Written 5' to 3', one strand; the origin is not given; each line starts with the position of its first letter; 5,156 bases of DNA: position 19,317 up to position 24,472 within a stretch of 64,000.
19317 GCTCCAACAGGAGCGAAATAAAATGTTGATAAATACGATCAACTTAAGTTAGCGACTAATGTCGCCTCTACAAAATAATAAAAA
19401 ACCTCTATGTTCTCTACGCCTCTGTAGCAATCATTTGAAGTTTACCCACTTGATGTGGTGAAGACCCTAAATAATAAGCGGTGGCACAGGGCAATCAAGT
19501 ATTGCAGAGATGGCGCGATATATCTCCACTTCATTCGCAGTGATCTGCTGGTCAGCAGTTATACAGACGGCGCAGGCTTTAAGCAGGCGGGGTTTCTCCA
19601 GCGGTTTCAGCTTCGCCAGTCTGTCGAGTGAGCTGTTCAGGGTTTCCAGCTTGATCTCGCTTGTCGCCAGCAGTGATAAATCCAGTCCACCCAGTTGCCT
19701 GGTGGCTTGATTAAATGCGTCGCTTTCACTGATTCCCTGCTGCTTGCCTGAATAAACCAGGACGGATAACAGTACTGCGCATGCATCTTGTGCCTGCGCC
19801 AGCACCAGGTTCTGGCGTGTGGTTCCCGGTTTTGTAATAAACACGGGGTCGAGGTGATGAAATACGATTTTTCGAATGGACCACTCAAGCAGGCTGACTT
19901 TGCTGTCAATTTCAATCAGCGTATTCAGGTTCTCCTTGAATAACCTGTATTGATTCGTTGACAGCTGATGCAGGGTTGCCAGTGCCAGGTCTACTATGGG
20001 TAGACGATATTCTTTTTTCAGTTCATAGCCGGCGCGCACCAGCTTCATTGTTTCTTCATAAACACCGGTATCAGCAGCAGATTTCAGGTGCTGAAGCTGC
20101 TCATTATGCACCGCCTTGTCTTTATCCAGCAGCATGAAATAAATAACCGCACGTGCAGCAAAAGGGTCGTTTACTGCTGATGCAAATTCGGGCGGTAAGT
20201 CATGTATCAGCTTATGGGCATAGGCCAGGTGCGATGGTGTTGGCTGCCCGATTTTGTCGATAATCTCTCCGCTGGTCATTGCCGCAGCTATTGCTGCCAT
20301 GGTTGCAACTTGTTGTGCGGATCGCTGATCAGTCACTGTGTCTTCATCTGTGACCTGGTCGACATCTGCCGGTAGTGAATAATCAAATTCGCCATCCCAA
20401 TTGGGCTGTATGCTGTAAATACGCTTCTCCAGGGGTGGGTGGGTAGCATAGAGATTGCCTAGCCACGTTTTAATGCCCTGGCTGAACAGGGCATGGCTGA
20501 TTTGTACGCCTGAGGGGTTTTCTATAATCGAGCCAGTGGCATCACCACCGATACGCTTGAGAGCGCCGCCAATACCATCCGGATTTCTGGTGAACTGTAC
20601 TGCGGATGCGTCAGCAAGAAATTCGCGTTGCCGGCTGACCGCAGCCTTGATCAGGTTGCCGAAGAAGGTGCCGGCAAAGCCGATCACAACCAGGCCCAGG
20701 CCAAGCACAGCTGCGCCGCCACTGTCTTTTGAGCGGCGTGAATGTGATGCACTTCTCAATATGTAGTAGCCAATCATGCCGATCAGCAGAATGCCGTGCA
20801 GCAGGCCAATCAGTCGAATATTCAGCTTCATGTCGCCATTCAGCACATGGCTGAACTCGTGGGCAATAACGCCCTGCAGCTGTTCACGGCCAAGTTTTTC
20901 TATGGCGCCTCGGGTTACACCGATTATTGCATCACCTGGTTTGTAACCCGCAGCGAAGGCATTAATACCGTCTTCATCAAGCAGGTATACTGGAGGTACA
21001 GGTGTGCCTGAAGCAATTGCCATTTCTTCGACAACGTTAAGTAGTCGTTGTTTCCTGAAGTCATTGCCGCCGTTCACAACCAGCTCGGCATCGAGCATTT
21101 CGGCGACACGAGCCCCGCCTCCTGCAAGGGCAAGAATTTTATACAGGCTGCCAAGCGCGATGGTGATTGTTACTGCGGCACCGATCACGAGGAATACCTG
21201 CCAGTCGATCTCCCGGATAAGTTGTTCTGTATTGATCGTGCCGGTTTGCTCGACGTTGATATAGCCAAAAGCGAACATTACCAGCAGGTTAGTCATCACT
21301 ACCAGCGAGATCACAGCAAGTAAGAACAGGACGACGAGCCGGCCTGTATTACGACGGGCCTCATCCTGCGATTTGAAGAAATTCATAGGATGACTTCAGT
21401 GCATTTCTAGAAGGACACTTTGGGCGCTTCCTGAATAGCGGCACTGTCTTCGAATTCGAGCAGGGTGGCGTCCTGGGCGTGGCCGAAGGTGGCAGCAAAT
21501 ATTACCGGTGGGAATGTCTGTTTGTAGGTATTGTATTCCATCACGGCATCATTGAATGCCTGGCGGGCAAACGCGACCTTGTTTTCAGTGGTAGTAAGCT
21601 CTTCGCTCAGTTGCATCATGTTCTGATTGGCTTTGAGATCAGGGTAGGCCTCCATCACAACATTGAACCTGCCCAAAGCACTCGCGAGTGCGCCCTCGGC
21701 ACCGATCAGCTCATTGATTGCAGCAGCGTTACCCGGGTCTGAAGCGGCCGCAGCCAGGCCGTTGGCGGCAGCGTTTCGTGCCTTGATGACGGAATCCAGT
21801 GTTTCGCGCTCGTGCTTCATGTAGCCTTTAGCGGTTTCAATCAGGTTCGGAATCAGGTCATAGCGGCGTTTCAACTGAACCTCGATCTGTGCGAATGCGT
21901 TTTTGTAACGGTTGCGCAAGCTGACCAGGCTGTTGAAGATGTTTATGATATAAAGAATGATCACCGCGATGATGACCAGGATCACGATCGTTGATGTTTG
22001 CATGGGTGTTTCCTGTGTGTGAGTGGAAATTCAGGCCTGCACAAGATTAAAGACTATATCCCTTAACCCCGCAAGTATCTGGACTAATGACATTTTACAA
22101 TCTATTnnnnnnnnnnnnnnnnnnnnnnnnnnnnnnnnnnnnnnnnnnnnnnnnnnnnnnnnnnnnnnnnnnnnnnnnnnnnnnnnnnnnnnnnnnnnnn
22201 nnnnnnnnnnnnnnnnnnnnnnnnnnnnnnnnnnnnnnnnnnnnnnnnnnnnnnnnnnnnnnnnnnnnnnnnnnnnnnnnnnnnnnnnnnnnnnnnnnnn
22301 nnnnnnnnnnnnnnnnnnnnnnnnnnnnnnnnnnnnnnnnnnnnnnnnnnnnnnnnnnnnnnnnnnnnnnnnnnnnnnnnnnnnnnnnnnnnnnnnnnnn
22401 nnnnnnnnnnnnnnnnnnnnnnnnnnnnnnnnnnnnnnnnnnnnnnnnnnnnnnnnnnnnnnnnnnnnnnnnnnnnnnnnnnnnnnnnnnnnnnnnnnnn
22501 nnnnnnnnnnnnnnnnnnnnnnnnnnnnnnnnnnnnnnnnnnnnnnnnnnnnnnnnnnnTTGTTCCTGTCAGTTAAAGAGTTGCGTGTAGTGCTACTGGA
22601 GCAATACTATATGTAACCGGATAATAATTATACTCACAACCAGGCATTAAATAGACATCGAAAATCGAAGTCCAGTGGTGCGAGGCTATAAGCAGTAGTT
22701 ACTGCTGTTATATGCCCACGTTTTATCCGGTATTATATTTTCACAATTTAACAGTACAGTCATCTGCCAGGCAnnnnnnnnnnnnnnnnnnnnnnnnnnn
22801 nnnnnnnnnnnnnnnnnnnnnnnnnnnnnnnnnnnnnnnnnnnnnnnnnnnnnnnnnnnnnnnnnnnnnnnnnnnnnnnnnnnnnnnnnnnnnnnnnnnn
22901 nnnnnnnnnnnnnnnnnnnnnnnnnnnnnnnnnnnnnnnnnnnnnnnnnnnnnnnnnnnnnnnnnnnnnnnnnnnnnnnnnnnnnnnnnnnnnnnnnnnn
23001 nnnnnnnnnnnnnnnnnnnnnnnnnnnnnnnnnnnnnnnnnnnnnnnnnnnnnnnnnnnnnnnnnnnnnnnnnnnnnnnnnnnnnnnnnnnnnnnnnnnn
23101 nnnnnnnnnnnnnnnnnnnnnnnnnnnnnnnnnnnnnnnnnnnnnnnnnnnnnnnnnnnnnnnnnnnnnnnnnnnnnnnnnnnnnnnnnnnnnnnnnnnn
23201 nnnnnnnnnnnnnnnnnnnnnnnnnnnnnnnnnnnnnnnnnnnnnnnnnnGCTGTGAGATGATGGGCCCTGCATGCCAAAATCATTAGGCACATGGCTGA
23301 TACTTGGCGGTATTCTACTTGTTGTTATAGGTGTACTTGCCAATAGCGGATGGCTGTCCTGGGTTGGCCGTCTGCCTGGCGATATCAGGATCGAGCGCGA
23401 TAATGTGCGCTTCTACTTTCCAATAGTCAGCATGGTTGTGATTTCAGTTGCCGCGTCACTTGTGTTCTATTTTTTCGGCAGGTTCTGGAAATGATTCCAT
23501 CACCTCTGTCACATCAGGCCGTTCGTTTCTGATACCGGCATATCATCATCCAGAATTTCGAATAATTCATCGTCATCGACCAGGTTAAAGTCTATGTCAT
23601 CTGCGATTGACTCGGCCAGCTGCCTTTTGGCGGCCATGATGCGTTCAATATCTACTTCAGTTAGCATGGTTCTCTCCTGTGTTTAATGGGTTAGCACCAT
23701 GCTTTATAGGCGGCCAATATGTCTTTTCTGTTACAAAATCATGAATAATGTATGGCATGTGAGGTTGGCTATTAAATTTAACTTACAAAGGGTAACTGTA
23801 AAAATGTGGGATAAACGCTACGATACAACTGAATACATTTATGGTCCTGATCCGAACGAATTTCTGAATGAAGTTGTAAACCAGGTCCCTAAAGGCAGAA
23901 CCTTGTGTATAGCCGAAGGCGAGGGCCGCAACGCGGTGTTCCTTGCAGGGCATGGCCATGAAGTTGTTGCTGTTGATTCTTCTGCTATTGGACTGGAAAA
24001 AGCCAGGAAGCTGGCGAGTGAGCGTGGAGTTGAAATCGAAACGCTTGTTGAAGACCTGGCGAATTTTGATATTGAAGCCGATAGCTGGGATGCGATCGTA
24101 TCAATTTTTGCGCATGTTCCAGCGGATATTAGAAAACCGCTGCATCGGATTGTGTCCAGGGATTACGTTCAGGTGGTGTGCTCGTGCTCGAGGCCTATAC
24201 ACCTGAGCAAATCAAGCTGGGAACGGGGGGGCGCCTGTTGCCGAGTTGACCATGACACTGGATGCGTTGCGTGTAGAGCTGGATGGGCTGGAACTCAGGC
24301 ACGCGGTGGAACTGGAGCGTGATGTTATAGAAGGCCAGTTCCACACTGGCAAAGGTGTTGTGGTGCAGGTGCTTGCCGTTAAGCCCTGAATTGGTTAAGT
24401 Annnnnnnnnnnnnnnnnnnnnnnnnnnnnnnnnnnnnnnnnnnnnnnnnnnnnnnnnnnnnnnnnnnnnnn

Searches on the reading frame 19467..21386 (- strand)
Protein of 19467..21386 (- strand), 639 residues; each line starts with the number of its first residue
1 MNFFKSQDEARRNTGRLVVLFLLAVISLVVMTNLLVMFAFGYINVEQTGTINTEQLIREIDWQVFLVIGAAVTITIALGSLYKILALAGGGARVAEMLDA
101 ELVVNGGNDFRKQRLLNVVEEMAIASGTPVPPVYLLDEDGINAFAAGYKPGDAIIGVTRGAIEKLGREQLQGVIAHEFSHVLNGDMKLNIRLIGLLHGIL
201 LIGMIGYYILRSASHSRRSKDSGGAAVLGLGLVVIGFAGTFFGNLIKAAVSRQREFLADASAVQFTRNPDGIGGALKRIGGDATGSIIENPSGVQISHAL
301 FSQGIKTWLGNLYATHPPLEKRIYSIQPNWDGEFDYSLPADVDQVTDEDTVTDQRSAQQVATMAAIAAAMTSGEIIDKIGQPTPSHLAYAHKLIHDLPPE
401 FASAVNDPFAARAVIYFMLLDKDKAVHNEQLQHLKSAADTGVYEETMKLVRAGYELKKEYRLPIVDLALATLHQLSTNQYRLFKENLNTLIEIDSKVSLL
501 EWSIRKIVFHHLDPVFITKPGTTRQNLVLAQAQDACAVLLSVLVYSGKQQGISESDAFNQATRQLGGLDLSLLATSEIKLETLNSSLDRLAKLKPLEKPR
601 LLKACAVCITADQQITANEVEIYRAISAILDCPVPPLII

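Call 36: search_protein_families(library=pfam, max_evalue=0.00001, proteins=[window:19467-21386:-])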
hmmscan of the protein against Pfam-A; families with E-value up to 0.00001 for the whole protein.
window:19467-21386:- (639 aa): 1 family
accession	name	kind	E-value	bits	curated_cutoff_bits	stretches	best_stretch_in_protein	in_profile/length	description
PF01435.24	Peptidase_M48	-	8.5e-26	91.4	20.3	1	111-327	3-183/186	Peptidase family M48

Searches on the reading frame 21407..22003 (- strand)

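Call 36: search_protein_families(library=pfam, max_evalue=0.00001, proteins=[window:21407-22003:-])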
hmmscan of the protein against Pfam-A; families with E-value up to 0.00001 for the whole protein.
window:21407-22003:- (198 aa): 1 family
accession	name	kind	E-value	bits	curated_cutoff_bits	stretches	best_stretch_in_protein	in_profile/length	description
PF04011.17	LemA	-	1.3e-53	181.3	26.2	1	36-198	1-149/149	LemA family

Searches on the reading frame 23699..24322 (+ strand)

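Call 36: search_protein_families(library=pfam, max_evalue=0.00001, proteins=[window:23699-24322:+])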
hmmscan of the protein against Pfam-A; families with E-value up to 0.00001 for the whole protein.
window:23699-24322:+ (207 aa): 3 families
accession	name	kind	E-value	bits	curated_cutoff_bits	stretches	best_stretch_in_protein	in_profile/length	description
PF13649.12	Methyltransf_25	-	4.6e-12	46.9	27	1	70-151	3-89/97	Methyltransferase domain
PF08241.18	Methyltransf_11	-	6.5e-08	33.5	21.2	1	69-140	1-73/95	Methyltransferase domain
PF03848.20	TehB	-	1.1e-06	28.6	20.4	1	51-136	18-102/193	Tellurite resistance protein TehB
